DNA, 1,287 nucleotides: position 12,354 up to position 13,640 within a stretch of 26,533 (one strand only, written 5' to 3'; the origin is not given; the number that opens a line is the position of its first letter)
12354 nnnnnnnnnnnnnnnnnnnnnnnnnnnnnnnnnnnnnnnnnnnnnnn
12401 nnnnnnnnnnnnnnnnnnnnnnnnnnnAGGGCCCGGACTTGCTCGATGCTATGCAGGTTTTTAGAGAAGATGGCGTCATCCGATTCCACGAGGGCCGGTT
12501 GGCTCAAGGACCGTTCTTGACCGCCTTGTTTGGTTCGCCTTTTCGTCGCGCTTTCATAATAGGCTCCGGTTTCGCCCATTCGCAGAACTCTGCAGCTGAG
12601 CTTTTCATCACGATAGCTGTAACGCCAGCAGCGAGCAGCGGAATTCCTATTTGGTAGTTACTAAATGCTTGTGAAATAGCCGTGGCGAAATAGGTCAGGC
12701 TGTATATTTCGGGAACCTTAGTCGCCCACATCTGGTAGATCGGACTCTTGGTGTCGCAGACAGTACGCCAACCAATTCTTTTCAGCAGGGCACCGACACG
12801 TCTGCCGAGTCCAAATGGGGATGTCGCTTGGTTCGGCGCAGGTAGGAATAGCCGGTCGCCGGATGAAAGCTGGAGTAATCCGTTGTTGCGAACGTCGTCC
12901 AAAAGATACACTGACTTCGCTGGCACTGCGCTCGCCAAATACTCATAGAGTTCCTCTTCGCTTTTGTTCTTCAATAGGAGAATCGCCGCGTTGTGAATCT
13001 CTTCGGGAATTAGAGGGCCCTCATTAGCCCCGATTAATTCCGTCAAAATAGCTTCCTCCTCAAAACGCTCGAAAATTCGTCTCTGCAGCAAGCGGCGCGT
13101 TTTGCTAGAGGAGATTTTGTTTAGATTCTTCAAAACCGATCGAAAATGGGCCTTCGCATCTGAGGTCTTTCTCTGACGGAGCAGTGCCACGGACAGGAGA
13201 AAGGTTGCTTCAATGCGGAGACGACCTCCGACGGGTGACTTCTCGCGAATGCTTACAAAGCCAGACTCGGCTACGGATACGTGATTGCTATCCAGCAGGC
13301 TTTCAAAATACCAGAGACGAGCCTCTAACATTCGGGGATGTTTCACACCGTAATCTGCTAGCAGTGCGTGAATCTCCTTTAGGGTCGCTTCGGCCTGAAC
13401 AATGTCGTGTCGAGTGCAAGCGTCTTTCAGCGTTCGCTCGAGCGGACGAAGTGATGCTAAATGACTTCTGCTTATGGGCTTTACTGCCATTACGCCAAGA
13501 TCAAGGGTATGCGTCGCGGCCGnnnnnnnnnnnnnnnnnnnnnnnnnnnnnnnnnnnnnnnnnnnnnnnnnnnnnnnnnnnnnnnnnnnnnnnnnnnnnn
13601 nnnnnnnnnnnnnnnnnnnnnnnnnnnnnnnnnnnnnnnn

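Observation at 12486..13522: Single orphan gene riding directly behind glmS (cassette C)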

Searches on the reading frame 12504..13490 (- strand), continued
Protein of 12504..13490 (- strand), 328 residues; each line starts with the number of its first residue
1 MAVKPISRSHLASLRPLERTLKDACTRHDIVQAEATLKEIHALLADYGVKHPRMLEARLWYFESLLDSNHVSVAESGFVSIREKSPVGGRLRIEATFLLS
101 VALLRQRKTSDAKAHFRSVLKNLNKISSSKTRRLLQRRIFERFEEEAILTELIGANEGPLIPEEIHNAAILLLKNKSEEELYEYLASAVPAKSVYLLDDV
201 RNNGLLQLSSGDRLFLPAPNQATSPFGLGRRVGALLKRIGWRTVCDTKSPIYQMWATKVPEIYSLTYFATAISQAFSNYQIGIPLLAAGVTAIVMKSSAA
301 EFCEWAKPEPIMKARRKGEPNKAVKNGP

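Call 74: search_protein_families(library=pfam, proteins=[L001:2417-3259:+, L015:1364-2188:+, L041:10954-11739:+, L022:11123-12016:+, L016:11003-11461:+, L020:11049-11519:+, L024:11064-11456:+, L036:11203-11658:+, L018:11046-12116:+, L033:11004-12185:+], max_evalue=0.01)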
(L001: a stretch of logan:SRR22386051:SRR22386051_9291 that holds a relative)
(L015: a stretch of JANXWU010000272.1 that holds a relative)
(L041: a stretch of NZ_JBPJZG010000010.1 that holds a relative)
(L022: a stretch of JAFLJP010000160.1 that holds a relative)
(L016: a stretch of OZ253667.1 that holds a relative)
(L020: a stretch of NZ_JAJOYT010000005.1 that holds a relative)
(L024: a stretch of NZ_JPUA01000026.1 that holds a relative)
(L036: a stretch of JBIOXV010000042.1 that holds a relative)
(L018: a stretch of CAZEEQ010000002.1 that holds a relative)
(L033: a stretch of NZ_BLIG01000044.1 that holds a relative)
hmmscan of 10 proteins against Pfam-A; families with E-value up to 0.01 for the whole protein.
L001:2417-3259:+ (281 aa): 0 families

L015:1364-2188:+ (275 aa): 0 families

L041:10954-11739:+ (262 aa): 1 family
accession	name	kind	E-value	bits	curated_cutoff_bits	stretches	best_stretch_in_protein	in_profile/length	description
PF08378.17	NERD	-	3.1e-18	66.7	22.1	1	94-203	3-111/111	Nuclease-related domain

L022:11123-12016:+ (298 aa): 3 families
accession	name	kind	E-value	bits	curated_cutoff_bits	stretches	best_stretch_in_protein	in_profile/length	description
PF05168.19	HEPN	-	1.6e-11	44.9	22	1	162-277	3-110/117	HEPN domain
PF18765.7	Polbeta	-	5.3e-06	27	26.9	1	39-137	9-91/93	Polymerase beta, Nucleotidyltransferase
PF01909.29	NTP_transf_2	-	3.1e-05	24.7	21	1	38-96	10-64/93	Nucleotidyltransferase domain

L016:11003-11461:+ (153 aa): 1 family
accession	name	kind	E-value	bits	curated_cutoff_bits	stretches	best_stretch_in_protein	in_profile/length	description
PF06271.18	RDD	-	1e-22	81.3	24.1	1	13-147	2-137/137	RDD family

L020:11049-11519:+ (157 aa): 0 families

L024:11064-11456:+ (131 aa): 1 family
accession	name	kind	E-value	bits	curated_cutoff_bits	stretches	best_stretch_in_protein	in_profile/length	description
PF22399.1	DUF6979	-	9.7e-45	152.2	27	1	1-126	1-126/127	Family of unknown function (DUF6979)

L036:11203-11658:+ (152 aa): 0 families

L018:11046-12116:+ (357 aa): 1 family
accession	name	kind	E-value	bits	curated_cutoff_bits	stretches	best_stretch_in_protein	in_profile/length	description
PF19952.5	DUF6414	-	2.2e-22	80.6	25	1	5-343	2-283/283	Domain of unknown function (DUF6414)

L033:11004-12185:+ (394 aa): 0 families

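Call 78: find_related_loci(query=window:12507-13490:-, collection=metagenome_contigs, flank=6000)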
Query window:12507-13490:- (328 aa) in metagenome_contigs; peptide patterns used: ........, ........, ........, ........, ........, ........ (x = any residue, [..] = any of these).
107 stretches matched a pattern, but none encodes a relative of the query by tblastn (E <= 1e-3).

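Call 79: find_related_loci(query=A1, collection=metagenome_contigs, flank=6000)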
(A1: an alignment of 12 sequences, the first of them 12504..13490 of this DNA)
Query A1 (328 aa) in metagenome_contigs; peptide patterns used: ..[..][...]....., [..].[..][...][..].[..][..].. (x = any residue, [..] = any of these).
145 stretches matched a pattern; 62 encode a relative of the query (tblastn E <= 1e-3); 62 distinct loci.
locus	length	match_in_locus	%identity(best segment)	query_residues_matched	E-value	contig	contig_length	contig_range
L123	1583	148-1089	54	4-318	5e-117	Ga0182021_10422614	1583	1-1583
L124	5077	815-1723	52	14-317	1e-89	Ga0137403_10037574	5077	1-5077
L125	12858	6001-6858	51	30-317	6e-87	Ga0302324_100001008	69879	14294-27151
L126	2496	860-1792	43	1-312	2e-87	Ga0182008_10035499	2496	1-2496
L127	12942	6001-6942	45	1-315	5e-85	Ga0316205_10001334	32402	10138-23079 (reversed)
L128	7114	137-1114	40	1-327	1e-84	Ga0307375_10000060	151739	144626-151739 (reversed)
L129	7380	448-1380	43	1-312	6e-85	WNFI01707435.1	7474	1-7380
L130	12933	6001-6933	43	1-312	6e-85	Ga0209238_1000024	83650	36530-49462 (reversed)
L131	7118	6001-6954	43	1-319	7e-85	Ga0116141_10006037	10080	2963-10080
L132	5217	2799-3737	43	6-322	5e-84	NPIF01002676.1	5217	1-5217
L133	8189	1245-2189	41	1-316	9e-84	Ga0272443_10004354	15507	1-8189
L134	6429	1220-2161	43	1-315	4e-83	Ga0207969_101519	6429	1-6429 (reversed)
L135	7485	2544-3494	41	1-317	2e-82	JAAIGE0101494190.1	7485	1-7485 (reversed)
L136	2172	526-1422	44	13-312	1e-84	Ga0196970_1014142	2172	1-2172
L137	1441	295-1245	41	1-317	1e-86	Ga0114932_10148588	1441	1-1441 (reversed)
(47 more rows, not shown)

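Call 102: list_cluster_members(proteins=[P0010, P0014, P0015, P0016, P0017, P0018, P0019, P0020, P0022, P0025])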
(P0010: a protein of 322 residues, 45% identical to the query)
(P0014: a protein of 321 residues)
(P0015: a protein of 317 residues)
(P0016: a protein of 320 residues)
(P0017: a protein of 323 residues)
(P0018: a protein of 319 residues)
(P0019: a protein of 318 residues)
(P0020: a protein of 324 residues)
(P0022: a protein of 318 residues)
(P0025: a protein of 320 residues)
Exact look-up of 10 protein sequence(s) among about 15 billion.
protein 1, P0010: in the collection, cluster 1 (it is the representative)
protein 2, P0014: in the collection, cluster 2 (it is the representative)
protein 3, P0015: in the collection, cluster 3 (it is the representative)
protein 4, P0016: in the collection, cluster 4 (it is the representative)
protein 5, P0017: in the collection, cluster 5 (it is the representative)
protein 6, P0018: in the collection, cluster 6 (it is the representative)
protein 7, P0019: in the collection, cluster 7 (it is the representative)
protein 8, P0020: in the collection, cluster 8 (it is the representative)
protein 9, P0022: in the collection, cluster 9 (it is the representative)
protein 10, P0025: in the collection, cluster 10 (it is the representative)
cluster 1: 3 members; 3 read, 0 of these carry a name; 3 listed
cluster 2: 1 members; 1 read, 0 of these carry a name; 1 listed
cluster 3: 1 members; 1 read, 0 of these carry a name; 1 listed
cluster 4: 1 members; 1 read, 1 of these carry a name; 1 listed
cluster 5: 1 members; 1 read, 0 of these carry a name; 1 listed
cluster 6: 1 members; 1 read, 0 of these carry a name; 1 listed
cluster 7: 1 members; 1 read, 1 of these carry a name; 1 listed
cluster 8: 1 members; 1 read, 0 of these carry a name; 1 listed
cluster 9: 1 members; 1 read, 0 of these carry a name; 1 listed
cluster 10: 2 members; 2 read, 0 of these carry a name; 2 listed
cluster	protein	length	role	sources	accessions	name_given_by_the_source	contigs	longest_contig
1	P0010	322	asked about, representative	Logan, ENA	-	-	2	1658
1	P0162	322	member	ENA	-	-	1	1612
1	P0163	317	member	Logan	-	-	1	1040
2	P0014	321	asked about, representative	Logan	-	-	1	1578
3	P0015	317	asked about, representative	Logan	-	-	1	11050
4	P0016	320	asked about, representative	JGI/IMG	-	hypothetical protein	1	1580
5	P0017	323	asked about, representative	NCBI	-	-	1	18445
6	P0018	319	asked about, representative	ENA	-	-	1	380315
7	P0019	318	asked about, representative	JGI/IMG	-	hypothetical protein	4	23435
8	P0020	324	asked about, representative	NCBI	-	-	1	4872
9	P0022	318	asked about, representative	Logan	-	-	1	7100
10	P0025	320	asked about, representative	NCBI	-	-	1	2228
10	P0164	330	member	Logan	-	-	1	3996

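Call 107: search_solved_structures(query=L009:3-431:+, max_evalue=0.01)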
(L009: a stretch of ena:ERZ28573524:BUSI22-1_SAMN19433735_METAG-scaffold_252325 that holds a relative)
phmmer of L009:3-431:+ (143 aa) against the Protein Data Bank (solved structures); distinct sequences matched with E-value up to 0.01: 0.

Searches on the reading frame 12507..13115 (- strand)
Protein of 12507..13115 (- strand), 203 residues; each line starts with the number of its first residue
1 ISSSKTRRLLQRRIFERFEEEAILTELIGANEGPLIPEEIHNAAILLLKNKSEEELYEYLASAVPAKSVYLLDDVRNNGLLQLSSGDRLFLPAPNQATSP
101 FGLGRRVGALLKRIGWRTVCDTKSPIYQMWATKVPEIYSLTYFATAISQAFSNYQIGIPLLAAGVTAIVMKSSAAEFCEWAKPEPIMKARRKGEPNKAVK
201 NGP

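Call 100: predict_structure(alignment_id=A8)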
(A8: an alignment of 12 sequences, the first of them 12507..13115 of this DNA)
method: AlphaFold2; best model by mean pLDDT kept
length: 203 residues; sequences in the alignment: 12
mean_pLDDT: 83.6   pTM: 0.78
mean pLDDT of the five models: 83.6, 82.5, 82.2, 79.7, 78.0
residues with pLDDT >= 90: 100; 70-90: 71; 50-70: 18; < 50: 14
segments of 3 or more residues with pLDDT < 50: 190-203
pLDDT, mean of each block of 10 residues (from residue 1): 78 85 92 95 95 92 92 79 68 74 89 88 91 86 94 94 94 90 71 38 35
secondary structure, 60 per line:
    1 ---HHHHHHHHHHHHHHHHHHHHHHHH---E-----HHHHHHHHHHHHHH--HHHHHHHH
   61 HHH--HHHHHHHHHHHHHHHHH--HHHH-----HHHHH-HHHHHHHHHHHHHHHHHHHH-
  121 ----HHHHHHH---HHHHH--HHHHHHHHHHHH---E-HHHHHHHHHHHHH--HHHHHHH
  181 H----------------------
elements in order: H4-27 H37-50 H53-63 H66-82 H85-88 H94-98 H100-119 H125-131 H135-139 H142-153 H159-171 H174-181

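Call 103: fold_search(model_id=the predicted structure, library=pdb)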
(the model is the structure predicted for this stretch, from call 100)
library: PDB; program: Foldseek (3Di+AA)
matches with E <= 10: 163; with E <= 0.001: 0
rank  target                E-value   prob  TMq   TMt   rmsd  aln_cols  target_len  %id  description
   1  4pho_B                8.9e-01  0.07  0.14  0.10  23.3       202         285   13  ClyA CC6/264 ox (2-303) (released 2014-09-24)
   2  6xz6_A                1.2e+00  0.06  0.15  0.15  23.4       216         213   15  Structure of the trypanosome brucei factor H receptor bound to domain D5 of bovine factor H (released 2020-03-25)
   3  9gbt_A                1.4e+00  0.08  0.19  0.19  19.1       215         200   11  De novo designed retro-aldolase 13 (RAD13) (released 2025-08-13)
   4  1vnf                  1.6e+00  0.06  0.16  0.08  16.0       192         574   13  CHLOROPEROXIDASE FROM THE FUNGUS CURVULARIA INAEQUALIS: MUTANT R360A (released 1999-08-11)
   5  9gs5_A                1.7e+00  0.05  0.16  0.13  19.5       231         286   14  Cryo-EM structure of human SLC35B1-E33A variant with ADP in outward facing conformation (released 2025-05-21)
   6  4pho_C                1.9e+00  0.04  0.13  0.10  24.3       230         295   15  ClyA CC6/264 ox (2-303) (released 2014-09-24)
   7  6duw                  2.0e+00  0.04  0.14  0.15  22.4       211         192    9  Crystal structure of the alpha-N-catenin actin-binding domain H1 mutant (released 2018-12-19)
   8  6ivp_D                2.1e+00  0.03  0.12  0.10  25.9       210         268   14  Crystal structure of a membrane protein P262A (released 2019-11-06)
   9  9fwa                  2.2e+00  0.06  0.17  0.17  17.3       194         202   18  Retroaldolase 36 (RAD36) (released 2025-07-09)
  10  4mqg_B                2.3e+00  0.11  0.21  0.26  12.2       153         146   15  Structure of Carbonmonoxy Adult Hemoglobin Bristol-Alesha alphawtbetaV67M (released 2013-10-02)
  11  8s2f_AAA              2.3e+00  0.06  0.16  0.17  19.8       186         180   13  Crystal structure of Borrelia burgdorferi paralogous family 12 outer surface protein BBH37 (released 2025-03-05)
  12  4pho_A                2.3e+00  0.02  0.11  0.08  24.4       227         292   14  ClyA CC6/264 ox (2-303) (released 2014-09-24)
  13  6fs2_A                2.4e+00  0.05  0.14  0.17  16.1       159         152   16  MCL1 in complex with indole acid ligand (released 2018-12-26)
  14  6z0c_D                3.1e+00  0.06  0.18  0.19  16.6       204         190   11  Structure of in silico modelled artificial Maquette-3 protein (released 2021-03-17)
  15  8h7b_A                3.1e+00  0.04  0.15  0.19  17.6       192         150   15  The crystal structure of human mcl1 kinase domain in complex with MCL1-M-EBA (released 2023-02-22)
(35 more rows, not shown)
